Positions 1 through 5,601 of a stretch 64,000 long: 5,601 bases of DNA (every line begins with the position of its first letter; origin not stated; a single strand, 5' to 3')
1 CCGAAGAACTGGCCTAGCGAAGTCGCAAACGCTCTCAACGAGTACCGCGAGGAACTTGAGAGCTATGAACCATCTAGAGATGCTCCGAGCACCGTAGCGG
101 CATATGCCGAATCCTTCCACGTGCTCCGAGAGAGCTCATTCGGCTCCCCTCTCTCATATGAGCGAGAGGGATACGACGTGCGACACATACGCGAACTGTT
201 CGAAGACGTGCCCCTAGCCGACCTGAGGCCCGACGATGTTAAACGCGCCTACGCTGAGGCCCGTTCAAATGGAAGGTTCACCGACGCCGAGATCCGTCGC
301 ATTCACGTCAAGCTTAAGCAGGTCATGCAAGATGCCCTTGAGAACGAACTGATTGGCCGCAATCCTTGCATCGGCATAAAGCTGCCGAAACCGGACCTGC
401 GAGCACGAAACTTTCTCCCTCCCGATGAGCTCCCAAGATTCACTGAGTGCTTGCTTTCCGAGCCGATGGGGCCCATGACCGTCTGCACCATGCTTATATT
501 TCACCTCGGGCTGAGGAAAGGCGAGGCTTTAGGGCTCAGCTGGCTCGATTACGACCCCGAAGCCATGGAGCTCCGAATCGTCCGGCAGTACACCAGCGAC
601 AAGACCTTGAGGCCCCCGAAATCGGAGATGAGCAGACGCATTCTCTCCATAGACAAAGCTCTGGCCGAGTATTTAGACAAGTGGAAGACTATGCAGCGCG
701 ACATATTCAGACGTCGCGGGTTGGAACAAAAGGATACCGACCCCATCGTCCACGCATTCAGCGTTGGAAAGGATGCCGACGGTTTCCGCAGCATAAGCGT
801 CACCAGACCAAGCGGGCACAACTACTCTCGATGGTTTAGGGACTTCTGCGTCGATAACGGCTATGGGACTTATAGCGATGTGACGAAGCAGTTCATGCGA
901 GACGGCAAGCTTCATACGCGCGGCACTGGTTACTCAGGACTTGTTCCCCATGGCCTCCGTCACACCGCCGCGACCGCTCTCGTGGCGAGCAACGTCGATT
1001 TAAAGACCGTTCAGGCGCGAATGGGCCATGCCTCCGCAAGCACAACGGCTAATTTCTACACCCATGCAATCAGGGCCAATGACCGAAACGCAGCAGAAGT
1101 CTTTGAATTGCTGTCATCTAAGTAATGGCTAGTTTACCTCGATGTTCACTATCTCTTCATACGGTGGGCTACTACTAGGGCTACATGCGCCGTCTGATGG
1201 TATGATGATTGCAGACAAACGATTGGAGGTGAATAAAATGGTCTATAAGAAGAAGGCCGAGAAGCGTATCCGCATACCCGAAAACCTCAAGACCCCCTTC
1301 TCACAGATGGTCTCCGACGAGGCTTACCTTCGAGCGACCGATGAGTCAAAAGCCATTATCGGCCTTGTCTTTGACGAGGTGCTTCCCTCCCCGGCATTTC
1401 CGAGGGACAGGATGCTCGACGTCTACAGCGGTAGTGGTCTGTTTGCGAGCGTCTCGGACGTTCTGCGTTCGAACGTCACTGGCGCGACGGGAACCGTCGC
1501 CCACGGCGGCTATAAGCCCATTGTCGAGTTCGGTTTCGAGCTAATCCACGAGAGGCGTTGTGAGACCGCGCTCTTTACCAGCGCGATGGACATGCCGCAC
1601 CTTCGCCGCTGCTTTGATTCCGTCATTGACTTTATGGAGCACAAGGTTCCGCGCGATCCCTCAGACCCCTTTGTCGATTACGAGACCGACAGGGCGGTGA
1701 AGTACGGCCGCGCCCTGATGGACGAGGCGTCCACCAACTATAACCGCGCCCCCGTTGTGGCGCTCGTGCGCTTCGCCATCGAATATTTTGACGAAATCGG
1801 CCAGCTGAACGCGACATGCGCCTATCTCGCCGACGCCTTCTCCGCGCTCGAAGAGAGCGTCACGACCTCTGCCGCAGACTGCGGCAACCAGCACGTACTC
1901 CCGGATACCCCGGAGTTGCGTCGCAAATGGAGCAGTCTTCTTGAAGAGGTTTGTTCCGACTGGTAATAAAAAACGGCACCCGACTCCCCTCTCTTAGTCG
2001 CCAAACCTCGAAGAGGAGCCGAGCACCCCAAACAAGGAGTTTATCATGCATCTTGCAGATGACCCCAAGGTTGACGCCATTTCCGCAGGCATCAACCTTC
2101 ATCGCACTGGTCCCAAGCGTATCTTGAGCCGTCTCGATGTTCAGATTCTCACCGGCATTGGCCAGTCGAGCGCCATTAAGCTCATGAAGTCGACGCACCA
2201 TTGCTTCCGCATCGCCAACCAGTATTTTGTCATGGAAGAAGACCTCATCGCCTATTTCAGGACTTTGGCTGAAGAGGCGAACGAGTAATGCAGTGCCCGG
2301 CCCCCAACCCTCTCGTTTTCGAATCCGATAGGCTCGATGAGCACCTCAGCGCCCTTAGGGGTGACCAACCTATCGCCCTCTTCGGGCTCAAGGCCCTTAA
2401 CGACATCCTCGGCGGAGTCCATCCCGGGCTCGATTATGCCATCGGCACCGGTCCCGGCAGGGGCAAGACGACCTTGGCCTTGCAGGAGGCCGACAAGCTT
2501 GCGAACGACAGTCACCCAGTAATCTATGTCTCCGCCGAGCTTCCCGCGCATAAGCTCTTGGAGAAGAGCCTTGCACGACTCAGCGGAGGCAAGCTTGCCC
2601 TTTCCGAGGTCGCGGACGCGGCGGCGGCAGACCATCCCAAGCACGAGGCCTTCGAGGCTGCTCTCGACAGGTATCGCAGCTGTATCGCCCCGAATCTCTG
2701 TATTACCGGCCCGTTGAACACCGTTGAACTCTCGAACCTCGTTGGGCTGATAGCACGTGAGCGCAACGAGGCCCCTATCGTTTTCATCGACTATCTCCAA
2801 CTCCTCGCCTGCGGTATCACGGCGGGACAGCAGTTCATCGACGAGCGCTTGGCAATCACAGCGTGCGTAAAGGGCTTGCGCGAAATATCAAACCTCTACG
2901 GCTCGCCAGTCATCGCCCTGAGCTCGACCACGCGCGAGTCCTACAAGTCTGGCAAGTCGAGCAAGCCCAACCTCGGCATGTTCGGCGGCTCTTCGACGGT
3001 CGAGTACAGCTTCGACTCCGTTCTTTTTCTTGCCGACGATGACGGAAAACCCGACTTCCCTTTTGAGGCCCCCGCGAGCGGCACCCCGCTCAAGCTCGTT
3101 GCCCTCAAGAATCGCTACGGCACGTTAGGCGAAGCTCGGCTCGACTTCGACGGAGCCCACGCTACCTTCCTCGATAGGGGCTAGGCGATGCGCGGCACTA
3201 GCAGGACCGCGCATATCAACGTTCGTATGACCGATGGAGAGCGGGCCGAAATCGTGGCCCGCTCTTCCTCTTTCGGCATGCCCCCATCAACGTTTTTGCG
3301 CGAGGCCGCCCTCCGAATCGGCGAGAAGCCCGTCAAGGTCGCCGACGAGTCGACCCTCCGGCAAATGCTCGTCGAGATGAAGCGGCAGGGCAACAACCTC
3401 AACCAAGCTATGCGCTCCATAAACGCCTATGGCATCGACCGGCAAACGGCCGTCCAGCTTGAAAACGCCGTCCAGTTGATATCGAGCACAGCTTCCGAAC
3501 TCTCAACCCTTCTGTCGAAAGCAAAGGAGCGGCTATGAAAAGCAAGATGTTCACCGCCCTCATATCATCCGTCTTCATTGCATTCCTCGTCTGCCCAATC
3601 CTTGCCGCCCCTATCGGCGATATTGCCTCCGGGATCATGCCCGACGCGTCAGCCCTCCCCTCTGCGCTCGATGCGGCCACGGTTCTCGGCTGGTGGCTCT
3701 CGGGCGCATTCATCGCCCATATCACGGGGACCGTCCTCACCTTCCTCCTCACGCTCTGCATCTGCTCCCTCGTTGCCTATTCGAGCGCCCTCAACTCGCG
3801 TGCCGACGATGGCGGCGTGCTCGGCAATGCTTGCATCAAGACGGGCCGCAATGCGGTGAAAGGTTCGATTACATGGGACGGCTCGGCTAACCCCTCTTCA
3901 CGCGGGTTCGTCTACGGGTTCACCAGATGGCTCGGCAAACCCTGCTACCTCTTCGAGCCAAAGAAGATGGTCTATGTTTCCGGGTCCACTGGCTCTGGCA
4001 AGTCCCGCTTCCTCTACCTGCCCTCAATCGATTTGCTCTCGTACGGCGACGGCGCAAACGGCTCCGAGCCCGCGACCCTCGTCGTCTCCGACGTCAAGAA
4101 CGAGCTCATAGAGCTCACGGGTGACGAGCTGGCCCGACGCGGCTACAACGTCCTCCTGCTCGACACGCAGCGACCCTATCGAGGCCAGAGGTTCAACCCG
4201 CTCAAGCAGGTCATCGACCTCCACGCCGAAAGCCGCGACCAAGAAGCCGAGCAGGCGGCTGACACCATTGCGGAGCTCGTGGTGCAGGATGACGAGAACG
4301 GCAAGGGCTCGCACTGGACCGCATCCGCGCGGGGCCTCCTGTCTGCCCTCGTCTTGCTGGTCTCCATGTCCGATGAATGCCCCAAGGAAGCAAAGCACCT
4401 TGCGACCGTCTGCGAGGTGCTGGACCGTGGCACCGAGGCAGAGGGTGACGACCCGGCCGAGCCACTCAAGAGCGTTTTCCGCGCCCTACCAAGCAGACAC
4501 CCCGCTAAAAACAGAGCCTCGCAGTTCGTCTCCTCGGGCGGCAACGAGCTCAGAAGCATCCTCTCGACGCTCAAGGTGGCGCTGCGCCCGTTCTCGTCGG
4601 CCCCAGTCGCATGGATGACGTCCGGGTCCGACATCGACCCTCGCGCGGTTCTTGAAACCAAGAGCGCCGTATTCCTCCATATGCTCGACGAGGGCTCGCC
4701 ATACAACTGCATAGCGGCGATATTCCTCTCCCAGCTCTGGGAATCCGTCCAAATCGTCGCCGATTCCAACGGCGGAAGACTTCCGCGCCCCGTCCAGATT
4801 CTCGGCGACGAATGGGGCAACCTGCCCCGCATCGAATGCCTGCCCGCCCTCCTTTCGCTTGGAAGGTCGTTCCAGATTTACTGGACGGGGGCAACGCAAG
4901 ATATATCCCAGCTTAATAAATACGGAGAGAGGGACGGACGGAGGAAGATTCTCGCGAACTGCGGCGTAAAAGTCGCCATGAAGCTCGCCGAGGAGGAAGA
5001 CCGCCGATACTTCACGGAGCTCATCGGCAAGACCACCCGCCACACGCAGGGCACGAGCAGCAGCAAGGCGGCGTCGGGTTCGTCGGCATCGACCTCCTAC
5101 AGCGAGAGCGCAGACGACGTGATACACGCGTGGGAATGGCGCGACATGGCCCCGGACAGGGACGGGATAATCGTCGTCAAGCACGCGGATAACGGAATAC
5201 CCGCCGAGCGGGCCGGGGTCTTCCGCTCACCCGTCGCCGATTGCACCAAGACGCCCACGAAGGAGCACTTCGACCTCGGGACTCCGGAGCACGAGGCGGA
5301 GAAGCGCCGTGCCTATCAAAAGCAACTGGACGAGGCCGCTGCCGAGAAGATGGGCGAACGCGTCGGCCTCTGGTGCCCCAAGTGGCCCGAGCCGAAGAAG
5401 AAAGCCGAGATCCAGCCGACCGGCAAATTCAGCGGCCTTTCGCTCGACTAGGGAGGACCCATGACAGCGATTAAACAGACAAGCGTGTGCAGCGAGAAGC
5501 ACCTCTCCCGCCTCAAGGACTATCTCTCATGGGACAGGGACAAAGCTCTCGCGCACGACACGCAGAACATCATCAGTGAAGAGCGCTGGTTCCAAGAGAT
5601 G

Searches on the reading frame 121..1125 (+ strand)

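Call 5: search_protein_families(library=pfam, proteins=[window:121-1125:+])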
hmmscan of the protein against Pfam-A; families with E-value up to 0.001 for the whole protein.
window:121-1125:+ (334 aa): 1 family
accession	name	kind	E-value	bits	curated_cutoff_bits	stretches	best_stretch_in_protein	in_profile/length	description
PF00589.27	Phage_integrase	-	2.7e-17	63.5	27.1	1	269-316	121-168/172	Phage integrase family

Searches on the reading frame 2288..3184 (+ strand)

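Call 5: search_protein_families(library=pfam, proteins=[window:2288-3184:+])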
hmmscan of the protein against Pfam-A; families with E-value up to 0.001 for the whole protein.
window:2288-3184:+ (298 aa): 1 family
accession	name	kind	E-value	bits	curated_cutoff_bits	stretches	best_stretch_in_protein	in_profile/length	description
PF03796.21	DnaB_C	-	3.6e-22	79.4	27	1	33-294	5-253/255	DnaB-like helicase C terminal domain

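Call 38: search_protein_families(library=ncbifam, proteins=[window:2288-3184:+], max_evalue=0.01)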
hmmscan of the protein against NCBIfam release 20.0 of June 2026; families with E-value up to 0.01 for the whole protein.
window:2288-3184:+ (298 aa): 17 families
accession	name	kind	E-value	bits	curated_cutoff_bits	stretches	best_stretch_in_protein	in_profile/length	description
TIGR03600.1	phage_DnaB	exception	1.8e-18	66.7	498.65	1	32-286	179-420/421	phage replicative helicase, DnaB family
TIGR00665.1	DnaB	equivalog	1e-17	64.1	385.25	1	33-296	181-432/435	replicative DNA helicase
NF006306.0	PRK08506.1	equivalog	1.1e-14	53.9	596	1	33-251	178-387/472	replicative DNA helicase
NF005424.0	PRK07004.1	equivalog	4.6e-13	48.5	834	1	33-294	199-448/460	replicative DNA helicase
NF004384.0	PRK05748.1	equivalog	7.9e-12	44.5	525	1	33-295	189-440/452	replicative DNA helicase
NF006458.0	PRK08840.1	equivalog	1.1e-11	44.1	884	1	49-294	218-453/464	replicative DNA helicase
NF040583.1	dnaB_SPI-7_type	exception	1e-10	41.2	655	1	33-296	180-433/434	SPI-7-type island replicative DNA helicase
NF005369.0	PRK06904.1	equivalog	5.3e-10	38.6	809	1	33-294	209-461/474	replicative DNA helicase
NF005945.0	PRK08006.1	equivalog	2.5e-09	36.5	898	1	37-294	214-460/471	replicative DNA helicase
NF006606.0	PRK09165.1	equivalog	8.8e-09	34.4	540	1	33-248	203-425/497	replicative DNA helicase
TIGR00416.1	sms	equivalog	1.6e-07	30.5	403.05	1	32-85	78-132/454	DNA repair protein RadA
NF005852.0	PRK07773.1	equivalog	1.1e-06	27.3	780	1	33-229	203-390/886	replicative DNA helicase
NF006443.0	PRK08760.1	equivalog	1.1e-06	27.3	741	1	38-294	220-464/476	replicative DNA helicase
NF004967.0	PRK06321.1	equivalog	6.6e-06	25.3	751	1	40-294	219-462/472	replicative DNA helicase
NF004109.0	PRK05595.1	equivalog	6.7e-06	25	737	1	33-294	187-435/444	replicative DNA helicase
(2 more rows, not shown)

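Call 39: search_protein_families(library=padloc, proteins=[window:2288-3184:+], max_evalue=0.01)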
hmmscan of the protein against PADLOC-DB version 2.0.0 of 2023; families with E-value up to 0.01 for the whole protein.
window:2288-3184:+ (298 aa): 0 families

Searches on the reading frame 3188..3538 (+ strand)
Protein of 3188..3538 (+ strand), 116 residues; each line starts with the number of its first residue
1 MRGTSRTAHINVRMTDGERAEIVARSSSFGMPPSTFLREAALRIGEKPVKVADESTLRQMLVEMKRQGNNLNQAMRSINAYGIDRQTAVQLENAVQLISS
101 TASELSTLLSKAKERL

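Call 5: search_protein_families(library=pfam, proteins=[window:3188-3538:+])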
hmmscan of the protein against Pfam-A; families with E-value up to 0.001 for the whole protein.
window:3188-3538:+ (116 aa): 1 family
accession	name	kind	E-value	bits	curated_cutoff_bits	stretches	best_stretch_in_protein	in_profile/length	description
PF21983.2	NikA-like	-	1.1e-14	54.8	27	1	6-75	3-69/72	Mobilization protein NikA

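Call 38: search_protein_families(library=ncbifam, proteins=[window:3188-3538:+], max_evalue=0.01)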
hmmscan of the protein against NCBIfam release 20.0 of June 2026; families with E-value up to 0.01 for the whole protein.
window:3188-3538:+ (116 aa): 2 families
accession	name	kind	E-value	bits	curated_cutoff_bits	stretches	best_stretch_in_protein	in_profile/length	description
NF041264.1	MobA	equivalog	6.8e-05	23.3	80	1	6-62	3-53/91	plasmid mobilization protein MobA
NF041418.1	MbpA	equivalog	0.00046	20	90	1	6-92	1-81/93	mobilization protein MbpA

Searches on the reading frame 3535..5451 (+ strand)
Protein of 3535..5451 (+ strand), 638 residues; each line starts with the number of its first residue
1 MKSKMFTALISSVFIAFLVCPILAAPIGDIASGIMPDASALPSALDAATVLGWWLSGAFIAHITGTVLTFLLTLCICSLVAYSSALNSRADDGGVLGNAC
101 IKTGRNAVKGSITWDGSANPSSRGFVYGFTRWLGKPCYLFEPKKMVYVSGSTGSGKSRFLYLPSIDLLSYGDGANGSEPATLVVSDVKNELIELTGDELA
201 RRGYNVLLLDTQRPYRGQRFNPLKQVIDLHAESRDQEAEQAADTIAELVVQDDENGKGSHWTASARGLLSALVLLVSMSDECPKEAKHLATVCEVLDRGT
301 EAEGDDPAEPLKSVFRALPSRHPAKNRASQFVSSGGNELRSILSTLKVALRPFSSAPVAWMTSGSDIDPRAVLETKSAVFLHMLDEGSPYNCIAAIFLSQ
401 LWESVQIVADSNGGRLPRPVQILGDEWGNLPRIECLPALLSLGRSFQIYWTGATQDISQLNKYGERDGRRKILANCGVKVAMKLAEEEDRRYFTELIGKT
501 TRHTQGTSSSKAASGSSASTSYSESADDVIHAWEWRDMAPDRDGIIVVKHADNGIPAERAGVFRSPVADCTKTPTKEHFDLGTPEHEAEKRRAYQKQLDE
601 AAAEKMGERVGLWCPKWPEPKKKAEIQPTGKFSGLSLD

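Call 5: search_protein_families(library=pfam, proteins=[window:3535-5451:+])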
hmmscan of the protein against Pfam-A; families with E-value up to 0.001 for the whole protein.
window:3535-5451:+ (638 aa): 3 families
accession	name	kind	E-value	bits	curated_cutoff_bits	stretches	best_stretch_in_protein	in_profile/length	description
PF02534.20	T4SS-DNA_transf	-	2.9e-42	145.6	20.1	1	130-566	31-449/468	Type IV secretory system Conjugative DNA transfer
PF12696.13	TraG-D_C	-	1.3e-19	70.7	22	1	419-538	1-124/126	TraM recognition site of TraD and TraG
PF10412.15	TrwB_AAD_bind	-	1.1e-11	44.7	20.5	1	216-547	64-374/387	Type IV secretion-system coupling protein DNA-binding domain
